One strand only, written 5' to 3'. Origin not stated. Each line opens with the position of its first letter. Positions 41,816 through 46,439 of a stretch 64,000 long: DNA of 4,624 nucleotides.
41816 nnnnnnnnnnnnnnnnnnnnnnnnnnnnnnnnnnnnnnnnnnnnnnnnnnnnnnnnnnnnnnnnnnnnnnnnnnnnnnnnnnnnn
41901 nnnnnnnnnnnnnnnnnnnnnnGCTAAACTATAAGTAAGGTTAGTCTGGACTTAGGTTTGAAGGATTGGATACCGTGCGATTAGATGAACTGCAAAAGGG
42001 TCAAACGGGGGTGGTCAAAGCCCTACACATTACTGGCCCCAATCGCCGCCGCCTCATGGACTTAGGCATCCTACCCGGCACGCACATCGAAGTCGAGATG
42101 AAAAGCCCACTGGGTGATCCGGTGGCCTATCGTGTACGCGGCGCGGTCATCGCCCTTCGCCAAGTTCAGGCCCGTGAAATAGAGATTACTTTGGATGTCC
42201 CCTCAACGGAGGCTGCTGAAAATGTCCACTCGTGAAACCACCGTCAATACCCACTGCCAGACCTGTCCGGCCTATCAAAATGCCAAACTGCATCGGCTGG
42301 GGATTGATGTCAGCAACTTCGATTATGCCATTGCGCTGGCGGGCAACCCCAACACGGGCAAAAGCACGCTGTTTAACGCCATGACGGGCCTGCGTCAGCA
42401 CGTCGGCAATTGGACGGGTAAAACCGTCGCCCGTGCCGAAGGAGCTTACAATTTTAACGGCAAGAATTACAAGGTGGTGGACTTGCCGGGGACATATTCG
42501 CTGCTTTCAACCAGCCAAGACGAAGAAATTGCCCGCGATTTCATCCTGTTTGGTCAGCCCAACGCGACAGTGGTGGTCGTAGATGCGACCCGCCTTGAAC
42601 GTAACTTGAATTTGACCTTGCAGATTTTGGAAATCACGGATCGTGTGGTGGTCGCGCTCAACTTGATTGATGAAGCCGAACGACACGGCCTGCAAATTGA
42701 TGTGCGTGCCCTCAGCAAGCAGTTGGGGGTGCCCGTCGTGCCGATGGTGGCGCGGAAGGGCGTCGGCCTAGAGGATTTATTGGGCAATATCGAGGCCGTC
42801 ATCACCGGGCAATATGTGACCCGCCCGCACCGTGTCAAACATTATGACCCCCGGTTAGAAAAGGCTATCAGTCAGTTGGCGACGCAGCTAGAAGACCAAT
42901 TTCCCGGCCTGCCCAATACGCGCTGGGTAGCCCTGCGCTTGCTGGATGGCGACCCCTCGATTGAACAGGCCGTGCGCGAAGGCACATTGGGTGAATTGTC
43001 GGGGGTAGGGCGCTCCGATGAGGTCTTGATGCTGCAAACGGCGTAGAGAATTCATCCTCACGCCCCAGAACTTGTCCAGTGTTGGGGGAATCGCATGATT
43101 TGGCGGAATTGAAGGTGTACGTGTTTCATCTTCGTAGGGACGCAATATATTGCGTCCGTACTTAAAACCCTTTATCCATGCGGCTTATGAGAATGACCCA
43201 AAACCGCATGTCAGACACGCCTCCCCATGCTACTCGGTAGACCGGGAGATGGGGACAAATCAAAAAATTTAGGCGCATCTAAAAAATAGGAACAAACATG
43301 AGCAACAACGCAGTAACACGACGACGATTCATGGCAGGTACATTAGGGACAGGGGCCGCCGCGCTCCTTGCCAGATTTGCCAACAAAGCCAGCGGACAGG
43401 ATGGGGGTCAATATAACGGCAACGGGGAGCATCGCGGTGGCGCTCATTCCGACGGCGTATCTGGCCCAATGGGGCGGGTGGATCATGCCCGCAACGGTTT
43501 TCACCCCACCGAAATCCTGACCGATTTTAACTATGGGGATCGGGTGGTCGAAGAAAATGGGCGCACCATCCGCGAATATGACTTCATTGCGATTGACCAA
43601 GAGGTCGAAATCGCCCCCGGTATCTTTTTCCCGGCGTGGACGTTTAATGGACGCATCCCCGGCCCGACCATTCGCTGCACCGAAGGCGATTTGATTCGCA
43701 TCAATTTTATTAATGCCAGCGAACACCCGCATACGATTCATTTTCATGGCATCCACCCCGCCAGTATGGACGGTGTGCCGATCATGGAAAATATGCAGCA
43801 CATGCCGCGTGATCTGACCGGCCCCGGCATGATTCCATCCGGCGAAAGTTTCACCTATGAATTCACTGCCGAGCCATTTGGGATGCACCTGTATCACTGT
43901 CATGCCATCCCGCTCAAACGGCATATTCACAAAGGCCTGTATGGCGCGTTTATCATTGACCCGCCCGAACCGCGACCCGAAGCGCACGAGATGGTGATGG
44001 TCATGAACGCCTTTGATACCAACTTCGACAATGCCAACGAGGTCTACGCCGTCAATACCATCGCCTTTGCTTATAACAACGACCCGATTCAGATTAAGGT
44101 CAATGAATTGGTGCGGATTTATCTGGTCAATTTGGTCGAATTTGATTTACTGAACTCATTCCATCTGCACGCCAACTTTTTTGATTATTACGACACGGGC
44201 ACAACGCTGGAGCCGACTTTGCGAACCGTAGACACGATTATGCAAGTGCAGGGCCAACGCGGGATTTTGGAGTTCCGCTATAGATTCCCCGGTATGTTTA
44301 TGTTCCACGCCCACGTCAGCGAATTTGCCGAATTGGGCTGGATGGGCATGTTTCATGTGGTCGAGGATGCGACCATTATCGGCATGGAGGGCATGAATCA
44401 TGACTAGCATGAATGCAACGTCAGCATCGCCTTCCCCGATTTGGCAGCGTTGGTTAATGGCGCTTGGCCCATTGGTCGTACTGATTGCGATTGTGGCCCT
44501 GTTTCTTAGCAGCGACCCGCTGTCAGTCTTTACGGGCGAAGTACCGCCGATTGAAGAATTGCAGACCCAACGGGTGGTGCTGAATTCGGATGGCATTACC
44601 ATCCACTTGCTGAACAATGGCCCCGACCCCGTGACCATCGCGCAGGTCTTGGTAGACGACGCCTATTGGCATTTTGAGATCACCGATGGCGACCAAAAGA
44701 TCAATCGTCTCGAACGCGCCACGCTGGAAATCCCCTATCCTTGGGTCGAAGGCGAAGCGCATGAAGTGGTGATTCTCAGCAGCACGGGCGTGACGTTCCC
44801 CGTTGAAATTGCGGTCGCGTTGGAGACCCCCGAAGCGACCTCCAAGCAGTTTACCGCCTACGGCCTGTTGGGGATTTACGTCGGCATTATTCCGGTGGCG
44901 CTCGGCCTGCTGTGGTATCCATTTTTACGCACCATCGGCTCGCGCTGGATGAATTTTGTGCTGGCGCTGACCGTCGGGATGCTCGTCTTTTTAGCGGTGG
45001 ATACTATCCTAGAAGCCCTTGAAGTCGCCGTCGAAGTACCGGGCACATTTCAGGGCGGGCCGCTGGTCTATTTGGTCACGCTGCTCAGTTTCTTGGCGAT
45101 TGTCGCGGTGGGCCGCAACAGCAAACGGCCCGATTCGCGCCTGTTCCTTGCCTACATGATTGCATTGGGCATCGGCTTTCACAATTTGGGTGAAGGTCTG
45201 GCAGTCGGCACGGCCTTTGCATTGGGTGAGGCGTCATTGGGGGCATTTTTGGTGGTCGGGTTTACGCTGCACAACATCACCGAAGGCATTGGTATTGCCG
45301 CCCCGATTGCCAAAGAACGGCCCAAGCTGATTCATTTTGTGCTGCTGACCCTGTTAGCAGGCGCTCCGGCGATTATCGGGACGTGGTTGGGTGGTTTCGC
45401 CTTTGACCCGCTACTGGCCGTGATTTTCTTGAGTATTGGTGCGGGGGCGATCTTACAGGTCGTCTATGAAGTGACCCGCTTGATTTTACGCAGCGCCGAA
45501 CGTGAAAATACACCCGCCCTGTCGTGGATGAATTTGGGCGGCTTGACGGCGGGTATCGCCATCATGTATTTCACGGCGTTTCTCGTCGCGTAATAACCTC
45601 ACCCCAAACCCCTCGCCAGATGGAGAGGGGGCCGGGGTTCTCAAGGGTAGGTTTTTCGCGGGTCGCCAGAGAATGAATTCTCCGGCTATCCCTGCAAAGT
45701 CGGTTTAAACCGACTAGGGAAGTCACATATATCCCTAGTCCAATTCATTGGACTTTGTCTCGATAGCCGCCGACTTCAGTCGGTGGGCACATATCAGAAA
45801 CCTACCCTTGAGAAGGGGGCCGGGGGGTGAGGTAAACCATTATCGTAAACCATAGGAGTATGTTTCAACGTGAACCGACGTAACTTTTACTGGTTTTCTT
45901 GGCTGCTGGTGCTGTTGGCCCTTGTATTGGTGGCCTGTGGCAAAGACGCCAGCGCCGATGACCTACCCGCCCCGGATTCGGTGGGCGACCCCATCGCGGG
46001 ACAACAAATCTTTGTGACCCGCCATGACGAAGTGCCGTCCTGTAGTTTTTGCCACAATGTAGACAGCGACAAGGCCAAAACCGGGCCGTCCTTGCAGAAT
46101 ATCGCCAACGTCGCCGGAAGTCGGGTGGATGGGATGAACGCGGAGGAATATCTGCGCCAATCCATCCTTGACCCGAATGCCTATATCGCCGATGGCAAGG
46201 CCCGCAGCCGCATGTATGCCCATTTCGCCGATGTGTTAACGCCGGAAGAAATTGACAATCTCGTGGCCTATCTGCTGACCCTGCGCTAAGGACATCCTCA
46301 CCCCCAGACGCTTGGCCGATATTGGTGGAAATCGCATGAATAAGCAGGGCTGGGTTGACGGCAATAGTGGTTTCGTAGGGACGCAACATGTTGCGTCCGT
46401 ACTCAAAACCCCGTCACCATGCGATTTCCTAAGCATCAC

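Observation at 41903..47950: Split FeoB with a multicopper oxidase, a ZIP transporter and a cytochrome c between its halves: candidate redox-coupled Fe/Mn uptake system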

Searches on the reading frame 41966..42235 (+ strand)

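Call 3: search_protein_families(library=pfam, proteins=[window:41966-42235:+], max_evalue=0.01)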
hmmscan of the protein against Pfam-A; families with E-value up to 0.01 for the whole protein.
window:41966-42235:+ (89 aa): 1 family
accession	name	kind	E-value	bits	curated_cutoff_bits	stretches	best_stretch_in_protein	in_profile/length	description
PF04023.20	FeoA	-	4.2e-21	75.2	23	1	4-75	1-73/74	FeoA domain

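Call 4: search_protein_families(library=ncbifam, proteins=[window:41966-42235:+], max_evalue=0.01)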
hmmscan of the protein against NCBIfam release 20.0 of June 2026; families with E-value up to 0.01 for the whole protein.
window:41966-42235:+ (89 aa): 1 family
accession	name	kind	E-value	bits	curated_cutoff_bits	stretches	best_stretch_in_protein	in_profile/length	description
NF007106.0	PRK09555.1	equivalog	6.8e-08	32.2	102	1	21-68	17-64/75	ferrous iron transporter A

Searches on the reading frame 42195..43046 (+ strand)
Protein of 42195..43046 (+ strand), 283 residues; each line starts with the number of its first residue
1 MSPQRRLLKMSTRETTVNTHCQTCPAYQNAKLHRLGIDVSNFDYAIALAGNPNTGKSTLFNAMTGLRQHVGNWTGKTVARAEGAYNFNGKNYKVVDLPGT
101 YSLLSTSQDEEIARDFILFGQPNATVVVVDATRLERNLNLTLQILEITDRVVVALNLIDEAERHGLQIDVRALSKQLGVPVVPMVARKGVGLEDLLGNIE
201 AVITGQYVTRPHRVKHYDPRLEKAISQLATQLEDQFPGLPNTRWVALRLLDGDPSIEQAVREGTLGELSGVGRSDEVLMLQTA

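Call 3: search_protein_families(library=pfam, proteins=[window:42195-43046:+], max_evalue=0.01)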
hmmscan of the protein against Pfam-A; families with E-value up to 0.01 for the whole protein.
window:42195-43046:+ (283 aa): 7 families
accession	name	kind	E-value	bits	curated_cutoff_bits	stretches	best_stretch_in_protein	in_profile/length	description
PF02421.24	FeoB_N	-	5.7e-63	211.6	27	1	45-198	2-155/156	Ferrous iron transport protein B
PF01926.29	MMR_HSR1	-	1.1e-18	67.8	21.9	1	46-156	2-112/113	50S ribosome-binding GTPase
PF17910.6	FeoB_Cyto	-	2.6e-09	37.8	23.4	1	217-262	1-46/90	FeoB cytosolic helical domain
PF09439.16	SRPRB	-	0.00014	21.7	25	1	45-141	5-92/178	Signal recognition particle receptor beta subunit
PF00009.33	GTP_EFTU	-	0.00037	20.6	26.5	0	74-201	53-184/188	Elongation factor Tu GTP binding domain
PF03193.22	RsgA_GTPase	-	0.00077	19.8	30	0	9-99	74-167/174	RsgA GTPase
PF00350.29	Dynamin_N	-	0.0011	19.4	27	0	85-133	96-140/168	Dynamin family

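Call 4: search_protein_families(library=ncbifam, proteins=[window:42195-43046:+], max_evalue=0.01)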
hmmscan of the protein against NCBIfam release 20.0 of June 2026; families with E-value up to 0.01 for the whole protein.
window:42195-43046:+ (283 aa): 20 families
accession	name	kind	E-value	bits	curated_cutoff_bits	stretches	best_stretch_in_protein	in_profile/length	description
TIGR00437.1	feoB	equivalog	9.3e-64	216.1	315.65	1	50-224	1-175/594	ferrous iron transport protein B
NF007105.0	PRK09554.1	equivalog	4.9e-55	187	683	1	45-254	5-213/772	Fe(2+) transporter permease subunit FeoB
TIGR03594.1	GTPase_EngA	equivalog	2.3e-13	49.9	306.7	1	45-206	2-163/432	ribosome biogenesis GTPase Der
NF002828.0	PRK03003.1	equivalog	1.2e-09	37.4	631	1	29-202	26-199/477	ribosome biogenesis GTPase Der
NF000908.1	PRK00089.1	equivalog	2.4e-09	36.9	237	1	46-203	6-167/291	GTPase Era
TIGR00450.1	mnmE_trmE_thdF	equivalog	2e-08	33.8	252.6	1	43-209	209-373/446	tRNA uridine-5-carboxymethylaminomethyl(34) synthesis GTPase MnmE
NF003255.0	PRK04213.1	equivalog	4.2e-08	32.7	164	1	43-122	9-86/204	GTP-binding protein EngB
NF007071.0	PRK09518.1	equivalog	9.4e-08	31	953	1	45-199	273-427/706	bifunctional cytidylate kinase/GTPase Der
NF003661.0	PRK05291.1-3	equivalog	1.8e-07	30.8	380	1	45-233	218-400/448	tRNA uridine-5-carboxymethylaminomethyl(34) synthesis GTPase MnmE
TIGR02729.1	Obg_CgtA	equivalog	5e-07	29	280.25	1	46-201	160-326/329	Obg family GTPase CgtA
TIGR03596.1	GTPase_YlqF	equivalog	3.5e-06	26.6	208.2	1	15-123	92-194/276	ribosome biogenesis GTPase YlqF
NF008955.0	PRK12297.1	equivalog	5e-06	25.7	406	1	46-101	162-218/429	GTPase ObgE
TIGR03598.1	GTPase_YsxC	equivalog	6e-06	26.1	124.45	1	45-115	20-90/186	ribosome biogenesis GTP-binding protein YihA/YsxC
NF007171.0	PRK09602.1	subfamily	6.4e-06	25.2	387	1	44-80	3-39/397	YchF-related putative GTPase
TIGR00436.1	era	equivalog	3e-05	23.5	116.25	1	46-202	3-162/270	GTPase Era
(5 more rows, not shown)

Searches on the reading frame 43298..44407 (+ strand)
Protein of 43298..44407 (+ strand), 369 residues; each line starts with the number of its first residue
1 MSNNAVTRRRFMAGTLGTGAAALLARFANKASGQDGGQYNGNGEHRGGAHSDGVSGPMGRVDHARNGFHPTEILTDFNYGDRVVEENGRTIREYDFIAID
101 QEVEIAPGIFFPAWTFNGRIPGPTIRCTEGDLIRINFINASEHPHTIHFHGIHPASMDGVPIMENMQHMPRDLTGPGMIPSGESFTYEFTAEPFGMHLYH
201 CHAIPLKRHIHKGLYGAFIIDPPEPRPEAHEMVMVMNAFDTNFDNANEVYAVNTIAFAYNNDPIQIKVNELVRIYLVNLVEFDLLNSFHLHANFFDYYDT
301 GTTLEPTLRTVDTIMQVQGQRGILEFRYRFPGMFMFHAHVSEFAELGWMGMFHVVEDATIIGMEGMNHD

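Call 3: search_protein_families(library=pfam, proteins=[window:43298-44407:+], max_evalue=0.01)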
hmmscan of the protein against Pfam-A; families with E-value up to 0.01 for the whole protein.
window:43298-44407:+ (369 aa): 2 families
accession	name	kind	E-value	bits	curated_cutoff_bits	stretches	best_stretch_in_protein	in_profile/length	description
PF07731.20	Cu-oxidase_2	-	2.3e-23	82.9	20.4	2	242-356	16-135/137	Multicopper oxidase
PF07732.21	Cu-oxidase_3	-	4e-22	79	21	1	112-224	16-118/119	Multicopper oxidase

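Call 4: search_protein_families(library=ncbifam, proteins=[window:43298-44407:+], max_evalue=0.01)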
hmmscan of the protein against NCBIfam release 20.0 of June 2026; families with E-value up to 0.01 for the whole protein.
window:43298-44407:+ (369 aa): 7 families
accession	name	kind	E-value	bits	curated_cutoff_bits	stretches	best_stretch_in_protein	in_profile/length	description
TIGR01480.1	copper_res_A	subfamily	2.2e-27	95.8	478.95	2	3-236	3-176/593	copper resistance system multicopper oxidase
TIGR02376.1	Cu_nitrite_red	equivalog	3.8e-25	88.9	296.3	2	82-230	18-154/326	copper-containing nitrite reductase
TIGR03388.1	ascorbase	equivalog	7.1e-14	51.4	614.8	1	114-230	23-129/542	L-ascorbate oxidase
TIGR03389.1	laccase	equivalog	5.7e-11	41.9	558.9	1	114-229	25-135/539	laccase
NF008205.1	PRK10965.1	equivalog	1.8e-10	40.2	525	1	113-221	67-164/529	multicopper oxidase CueO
NF045554.1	AmiPhnlOxPhsA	equivalog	8.7e-05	21.3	950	0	113-147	45-79/581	O-aminophenol oxidase PhsA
TIGR03390.1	ascorbOXfungal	equivalog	0.00018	20.2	445.35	1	116-203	32-114/538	L-ascorbate oxidase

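Call 32: search_solved_structures(query=window:43298-44407:+, max_evalue=0.001, show_alignments=2)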
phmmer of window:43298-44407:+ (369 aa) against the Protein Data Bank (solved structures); distinct sequences matched with E-value up to 0.001: 250 (the best 60 are shown).
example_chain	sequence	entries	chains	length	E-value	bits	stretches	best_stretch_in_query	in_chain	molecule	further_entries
7rab_A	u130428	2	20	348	9.2e-126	423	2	38-229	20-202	multicopper oxidase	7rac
3gdc_A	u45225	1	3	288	2.8e-107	362.2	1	63-354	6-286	Multicopper oxidase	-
9cck_C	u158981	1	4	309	1.4e-49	172.3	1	89-361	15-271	Copper-containing nitrite reductase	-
9cck_A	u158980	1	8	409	3.7e-49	170.9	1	89-361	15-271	Copper-containing nitrite reductase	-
2zwn_A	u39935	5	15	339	4.4e-28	101.5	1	92-347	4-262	two-domain type laccase | Multicopper oxidase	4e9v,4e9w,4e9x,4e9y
3g5w_A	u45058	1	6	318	4e-26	95.1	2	92-228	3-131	Multicopper oxidase type 1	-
6vow_A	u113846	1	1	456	8.5e-26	94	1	91-241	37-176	multicopper oxidase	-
3wia_A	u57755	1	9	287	8.4e-23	84.2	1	101-365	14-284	Nitrite reductase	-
9kws_A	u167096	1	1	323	9.2e-23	84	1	100-365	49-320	Copper-containing nitrite reductase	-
3wi9_A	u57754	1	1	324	1.5e-22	83.4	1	100-365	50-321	Nitrite reductase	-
3wkq_A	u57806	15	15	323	1.5e-22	83.3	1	100-365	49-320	Nitrite reductase | Copper-containing nitrite reductase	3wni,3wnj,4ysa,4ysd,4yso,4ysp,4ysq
9kwt_A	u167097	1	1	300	2.2e-22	82.8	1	100-356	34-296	Copper-containing nitrite reductase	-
3x1e_A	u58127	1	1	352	2.3e-22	82.7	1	100-365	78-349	Nitrite reductase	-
6the_A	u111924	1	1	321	2.8e-22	82.5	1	90-355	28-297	Copper-containing nitrite reductase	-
6qpt_A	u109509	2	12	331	7.2e-22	81.1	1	98-238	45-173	Copper-containing nitrite reductase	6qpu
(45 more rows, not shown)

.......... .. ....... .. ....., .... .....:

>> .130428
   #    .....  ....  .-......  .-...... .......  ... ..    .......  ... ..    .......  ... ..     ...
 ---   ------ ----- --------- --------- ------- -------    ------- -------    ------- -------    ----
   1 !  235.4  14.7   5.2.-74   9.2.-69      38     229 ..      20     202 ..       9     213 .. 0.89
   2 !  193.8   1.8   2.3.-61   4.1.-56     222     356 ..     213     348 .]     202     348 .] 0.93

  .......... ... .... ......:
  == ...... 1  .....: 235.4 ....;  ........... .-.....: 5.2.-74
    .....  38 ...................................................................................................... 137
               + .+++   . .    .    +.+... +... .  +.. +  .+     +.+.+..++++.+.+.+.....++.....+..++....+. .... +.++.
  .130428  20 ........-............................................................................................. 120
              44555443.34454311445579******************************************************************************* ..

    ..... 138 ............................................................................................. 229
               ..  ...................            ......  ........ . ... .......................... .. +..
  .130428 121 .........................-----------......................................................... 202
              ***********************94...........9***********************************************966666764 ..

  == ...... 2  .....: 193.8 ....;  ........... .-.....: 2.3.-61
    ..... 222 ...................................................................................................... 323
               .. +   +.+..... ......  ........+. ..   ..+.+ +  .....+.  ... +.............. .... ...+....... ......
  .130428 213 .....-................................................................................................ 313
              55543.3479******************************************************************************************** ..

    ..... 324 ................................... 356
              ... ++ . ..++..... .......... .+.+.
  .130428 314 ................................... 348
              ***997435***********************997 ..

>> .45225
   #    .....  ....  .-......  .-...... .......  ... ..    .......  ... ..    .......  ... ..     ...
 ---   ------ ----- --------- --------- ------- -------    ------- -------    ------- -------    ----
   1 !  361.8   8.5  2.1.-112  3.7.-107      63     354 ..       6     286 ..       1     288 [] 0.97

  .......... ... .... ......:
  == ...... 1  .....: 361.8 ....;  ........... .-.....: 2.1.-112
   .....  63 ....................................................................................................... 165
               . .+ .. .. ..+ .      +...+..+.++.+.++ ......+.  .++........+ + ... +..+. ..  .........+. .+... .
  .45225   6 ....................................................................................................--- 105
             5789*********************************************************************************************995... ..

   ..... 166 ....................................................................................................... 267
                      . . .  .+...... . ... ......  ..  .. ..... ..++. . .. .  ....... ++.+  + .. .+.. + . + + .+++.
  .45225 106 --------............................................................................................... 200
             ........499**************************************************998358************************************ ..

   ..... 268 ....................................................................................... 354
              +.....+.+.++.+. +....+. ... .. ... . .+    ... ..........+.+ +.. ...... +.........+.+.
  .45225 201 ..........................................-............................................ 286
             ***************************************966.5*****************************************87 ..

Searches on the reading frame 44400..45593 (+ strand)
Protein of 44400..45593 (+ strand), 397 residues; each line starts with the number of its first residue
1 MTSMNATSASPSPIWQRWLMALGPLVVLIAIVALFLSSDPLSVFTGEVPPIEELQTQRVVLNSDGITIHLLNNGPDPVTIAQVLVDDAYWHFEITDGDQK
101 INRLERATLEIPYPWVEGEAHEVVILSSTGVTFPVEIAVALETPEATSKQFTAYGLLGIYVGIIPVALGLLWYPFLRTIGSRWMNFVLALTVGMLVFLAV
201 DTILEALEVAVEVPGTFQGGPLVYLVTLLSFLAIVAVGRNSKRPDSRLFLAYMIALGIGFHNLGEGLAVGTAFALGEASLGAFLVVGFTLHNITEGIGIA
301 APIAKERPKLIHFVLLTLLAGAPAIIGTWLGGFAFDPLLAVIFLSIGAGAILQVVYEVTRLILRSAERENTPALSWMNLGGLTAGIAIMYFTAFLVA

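Call 3: search_protein_families(library=pfam, proteins=[window:44400-45593:+], max_evalue=0.01)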
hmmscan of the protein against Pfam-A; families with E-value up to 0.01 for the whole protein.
window:44400-45593:+ (397 aa): 1 family
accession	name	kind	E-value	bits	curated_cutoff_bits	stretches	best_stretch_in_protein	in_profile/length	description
PF02535.28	Zip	-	1.3e-08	34.9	35.1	1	247-392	174-322/323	ZIP Zinc transporter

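Call 4: search_protein_families(library=ncbifam, proteins=[window:44400-45593:+], max_evalue=0.01)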
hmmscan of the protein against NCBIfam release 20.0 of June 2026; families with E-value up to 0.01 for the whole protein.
window:44400-45593:+ (397 aa): 1 family
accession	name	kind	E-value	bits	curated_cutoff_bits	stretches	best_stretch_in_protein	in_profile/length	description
NF003243.0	PRK04201.1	equivalog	1e-12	47.9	252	1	250-395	122-264/266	zinc transporter ZupT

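Call 33: search_solved_structures(query=window:44400-45593:+, max_evalue=0.01, show_alignments=1)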
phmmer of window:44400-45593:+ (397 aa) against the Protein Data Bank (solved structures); distinct sequences matched with E-value up to 0.01: 5.
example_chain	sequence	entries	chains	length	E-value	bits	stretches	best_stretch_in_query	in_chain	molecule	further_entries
8j1m_A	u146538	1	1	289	2.7e-06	30.1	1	146-391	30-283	Putative membrane protein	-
5tsa_A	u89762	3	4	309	3.1e-06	29.9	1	138-391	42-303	Membrane protein | Putative membrane protein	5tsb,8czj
8ght_A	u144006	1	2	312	3.5e-06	29.7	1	138-391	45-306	Putative membrane protein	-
7z6m_A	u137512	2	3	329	3.8e-06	29.6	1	137-391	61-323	Putative membrane protein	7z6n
6pgi_A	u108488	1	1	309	9e-05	25.1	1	138-391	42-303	BbZIP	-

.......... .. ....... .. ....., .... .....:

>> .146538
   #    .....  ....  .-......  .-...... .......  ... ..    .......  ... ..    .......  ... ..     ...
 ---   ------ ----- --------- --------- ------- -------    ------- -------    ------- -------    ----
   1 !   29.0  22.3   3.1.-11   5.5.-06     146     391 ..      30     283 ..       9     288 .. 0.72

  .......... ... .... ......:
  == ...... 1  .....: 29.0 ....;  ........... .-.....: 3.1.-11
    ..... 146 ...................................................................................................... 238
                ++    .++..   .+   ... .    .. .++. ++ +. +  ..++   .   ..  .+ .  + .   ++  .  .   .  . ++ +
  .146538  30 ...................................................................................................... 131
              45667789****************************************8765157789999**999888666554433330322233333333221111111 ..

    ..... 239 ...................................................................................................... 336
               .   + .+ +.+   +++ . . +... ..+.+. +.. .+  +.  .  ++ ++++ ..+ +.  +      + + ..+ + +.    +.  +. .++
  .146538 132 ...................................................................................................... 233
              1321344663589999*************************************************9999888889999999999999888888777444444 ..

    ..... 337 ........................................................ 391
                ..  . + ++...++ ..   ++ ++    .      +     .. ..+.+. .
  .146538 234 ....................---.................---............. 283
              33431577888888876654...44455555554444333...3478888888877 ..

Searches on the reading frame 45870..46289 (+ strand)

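Call 3: search_protein_families(library=pfam, proteins=[window:45870-46289:+], max_evalue=0.01)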
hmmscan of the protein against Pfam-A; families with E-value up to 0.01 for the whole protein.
window:45870-46289:+ (139 aa): 2 families
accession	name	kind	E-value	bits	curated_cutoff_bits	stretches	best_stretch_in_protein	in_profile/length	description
PF00034.26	Cytochrom_C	-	1e-09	40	21.3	1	43-138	3-89/90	Cytochrome c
PF13442.11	Cytochrome_CBB3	-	4.5e-05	24.1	27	1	57-135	13-68/68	Cytochrome C oxidase, cbb3-type, subunit III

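Call 4: search_protein_families(library=ncbifam, proteins=[window:45870-46289:+], max_evalue=0.01)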
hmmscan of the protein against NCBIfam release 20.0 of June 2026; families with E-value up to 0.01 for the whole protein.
window:45870-46289:+ (139 aa): 5 families
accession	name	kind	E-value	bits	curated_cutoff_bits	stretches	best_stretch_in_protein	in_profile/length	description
TIGR04485.1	thiosulf_SoxX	equivalog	1.8e-09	38.2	61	1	58-138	5-78/78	sulfur oxidation c-type cytochrome SoxX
TIGR02603.1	CxxCH_TIGR02603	domain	1.8e-07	31.2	68.15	1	39-109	1-57/134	putative heme-binding domain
NF045774.1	cytochro_C551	exception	0.00022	21.1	118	1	11-79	7-70/110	cytochrome c551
NF052248.1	SorU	equivalog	0.0015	18.8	100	0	44-79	1-36/72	SorU family sulfite dehydrogenase c-type cytochrome subunit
NF047847.2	SS_mature_LptM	equivalog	0.0066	16.5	27.7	1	1-24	1-21/31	LPS translocon maturation chaperone LptM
